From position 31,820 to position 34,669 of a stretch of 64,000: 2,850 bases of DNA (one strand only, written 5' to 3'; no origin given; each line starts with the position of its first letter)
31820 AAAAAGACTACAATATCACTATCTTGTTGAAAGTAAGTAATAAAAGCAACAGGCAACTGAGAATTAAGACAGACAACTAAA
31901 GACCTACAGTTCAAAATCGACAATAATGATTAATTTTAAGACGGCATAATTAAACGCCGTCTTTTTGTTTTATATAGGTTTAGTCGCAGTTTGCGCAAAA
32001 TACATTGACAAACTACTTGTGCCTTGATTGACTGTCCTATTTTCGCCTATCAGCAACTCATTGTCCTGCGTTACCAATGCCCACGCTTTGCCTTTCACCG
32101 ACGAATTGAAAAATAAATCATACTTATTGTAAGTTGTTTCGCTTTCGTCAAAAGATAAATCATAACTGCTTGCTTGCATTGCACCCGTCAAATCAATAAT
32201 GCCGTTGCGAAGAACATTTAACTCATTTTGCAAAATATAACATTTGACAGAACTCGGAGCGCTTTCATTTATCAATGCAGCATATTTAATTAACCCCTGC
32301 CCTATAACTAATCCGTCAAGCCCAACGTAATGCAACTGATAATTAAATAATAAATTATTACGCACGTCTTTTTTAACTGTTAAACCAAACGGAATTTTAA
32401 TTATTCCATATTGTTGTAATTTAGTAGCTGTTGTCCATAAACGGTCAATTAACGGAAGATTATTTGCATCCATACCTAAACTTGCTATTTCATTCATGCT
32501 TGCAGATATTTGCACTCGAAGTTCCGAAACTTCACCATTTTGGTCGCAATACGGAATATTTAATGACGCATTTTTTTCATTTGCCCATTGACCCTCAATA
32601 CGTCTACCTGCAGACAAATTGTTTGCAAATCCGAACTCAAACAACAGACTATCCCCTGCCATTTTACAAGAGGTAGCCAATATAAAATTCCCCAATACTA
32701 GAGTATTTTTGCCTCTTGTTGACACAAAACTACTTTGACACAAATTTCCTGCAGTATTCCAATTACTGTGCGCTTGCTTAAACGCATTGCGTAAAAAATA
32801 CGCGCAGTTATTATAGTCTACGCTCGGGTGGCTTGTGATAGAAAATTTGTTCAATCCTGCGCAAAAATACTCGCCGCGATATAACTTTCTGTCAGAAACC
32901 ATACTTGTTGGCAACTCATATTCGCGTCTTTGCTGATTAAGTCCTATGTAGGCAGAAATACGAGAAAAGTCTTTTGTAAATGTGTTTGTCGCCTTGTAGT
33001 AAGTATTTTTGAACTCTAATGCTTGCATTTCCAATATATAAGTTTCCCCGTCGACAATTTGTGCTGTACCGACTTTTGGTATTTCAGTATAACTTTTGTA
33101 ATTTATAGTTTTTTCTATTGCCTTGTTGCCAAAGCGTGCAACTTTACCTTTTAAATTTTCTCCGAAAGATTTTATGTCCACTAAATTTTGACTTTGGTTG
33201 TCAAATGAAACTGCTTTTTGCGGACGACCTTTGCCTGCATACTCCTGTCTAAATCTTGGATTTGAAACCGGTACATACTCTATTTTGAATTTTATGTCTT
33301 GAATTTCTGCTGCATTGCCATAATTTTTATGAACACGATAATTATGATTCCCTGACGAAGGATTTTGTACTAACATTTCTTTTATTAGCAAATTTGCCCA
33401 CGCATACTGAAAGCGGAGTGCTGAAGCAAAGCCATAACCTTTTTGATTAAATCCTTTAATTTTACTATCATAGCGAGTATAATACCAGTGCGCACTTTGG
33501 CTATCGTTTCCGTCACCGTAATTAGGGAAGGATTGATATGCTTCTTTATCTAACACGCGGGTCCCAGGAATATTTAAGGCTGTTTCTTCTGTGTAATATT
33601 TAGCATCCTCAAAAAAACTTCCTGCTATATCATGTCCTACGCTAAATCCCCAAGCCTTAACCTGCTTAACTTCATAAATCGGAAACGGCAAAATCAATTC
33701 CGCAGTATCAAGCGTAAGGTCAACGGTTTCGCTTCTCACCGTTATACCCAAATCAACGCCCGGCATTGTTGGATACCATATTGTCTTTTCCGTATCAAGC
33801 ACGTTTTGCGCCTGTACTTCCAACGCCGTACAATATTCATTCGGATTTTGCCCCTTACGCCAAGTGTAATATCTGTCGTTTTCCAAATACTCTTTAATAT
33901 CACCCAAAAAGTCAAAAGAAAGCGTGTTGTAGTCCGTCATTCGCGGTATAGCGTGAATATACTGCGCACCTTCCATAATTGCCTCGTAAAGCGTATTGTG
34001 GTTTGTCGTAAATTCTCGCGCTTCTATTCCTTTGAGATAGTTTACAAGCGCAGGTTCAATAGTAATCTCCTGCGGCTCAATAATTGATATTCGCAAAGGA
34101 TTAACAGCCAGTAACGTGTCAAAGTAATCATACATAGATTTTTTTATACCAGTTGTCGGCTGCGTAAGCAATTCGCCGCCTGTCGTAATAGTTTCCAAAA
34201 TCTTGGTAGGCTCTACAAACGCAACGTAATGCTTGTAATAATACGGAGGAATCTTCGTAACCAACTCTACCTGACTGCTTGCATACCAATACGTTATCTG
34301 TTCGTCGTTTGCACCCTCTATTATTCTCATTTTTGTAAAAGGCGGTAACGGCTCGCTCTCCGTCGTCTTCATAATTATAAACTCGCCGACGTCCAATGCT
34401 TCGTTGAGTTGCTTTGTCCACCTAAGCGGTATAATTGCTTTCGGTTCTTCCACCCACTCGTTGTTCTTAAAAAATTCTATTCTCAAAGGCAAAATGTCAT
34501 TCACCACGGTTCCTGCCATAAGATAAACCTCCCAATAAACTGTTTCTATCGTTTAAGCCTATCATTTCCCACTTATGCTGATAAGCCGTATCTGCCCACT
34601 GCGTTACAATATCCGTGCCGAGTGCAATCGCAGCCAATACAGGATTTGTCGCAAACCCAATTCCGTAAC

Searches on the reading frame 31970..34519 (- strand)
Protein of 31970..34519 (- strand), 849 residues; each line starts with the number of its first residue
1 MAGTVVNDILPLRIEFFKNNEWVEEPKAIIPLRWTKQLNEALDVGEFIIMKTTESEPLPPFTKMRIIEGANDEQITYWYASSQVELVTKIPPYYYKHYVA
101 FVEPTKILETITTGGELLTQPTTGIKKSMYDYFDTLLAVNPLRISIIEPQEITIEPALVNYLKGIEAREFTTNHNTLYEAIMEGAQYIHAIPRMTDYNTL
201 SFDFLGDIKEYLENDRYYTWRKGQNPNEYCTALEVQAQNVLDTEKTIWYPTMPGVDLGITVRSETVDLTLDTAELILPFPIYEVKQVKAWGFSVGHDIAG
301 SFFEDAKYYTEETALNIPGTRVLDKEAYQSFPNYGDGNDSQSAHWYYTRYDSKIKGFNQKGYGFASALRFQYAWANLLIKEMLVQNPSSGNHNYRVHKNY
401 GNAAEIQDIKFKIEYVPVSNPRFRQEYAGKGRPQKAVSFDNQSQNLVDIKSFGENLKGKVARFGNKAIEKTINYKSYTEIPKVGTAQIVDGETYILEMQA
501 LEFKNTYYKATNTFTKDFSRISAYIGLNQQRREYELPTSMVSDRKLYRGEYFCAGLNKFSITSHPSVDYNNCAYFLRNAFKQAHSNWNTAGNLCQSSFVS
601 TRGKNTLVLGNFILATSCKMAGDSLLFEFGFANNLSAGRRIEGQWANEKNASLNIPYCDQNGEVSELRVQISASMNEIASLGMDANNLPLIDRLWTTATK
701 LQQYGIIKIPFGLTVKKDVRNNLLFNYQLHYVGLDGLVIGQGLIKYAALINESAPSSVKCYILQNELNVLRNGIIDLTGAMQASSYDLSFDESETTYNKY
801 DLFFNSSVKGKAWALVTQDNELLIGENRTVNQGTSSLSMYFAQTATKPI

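Call 9: search_protein_families(library=pfam, proteins=[window:31970-34519:-], max_evalue=0.01)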
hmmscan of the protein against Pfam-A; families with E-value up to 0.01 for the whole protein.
window:31970-34519:- (849 aa): 0 families

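Call 10: search_protein_families(library=phrogs, proteins=[window:31970-34519:-], max_evalue=0.001)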
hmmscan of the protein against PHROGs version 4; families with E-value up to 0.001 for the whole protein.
window:31970-34519:- (849 aa): 0 families

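Call 18: find_related_loci(query=window:31973-34519:-, collection=genome_contigs, flank=8000)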
Query window:31973-34519:- (849 aa) in genome_contigs; peptide patterns used: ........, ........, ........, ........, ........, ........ (x = any residue, [..] = any of these).
44 stretches matched a pattern, but none encodes a relative of the query by tblastn (E <= 1e-3).
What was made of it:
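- On RNA anti-CRISPR / solitary CRISPR repeat mimic: The host's CRISPR arrays are not in the window and the host genome could not be retrieved (call 18).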
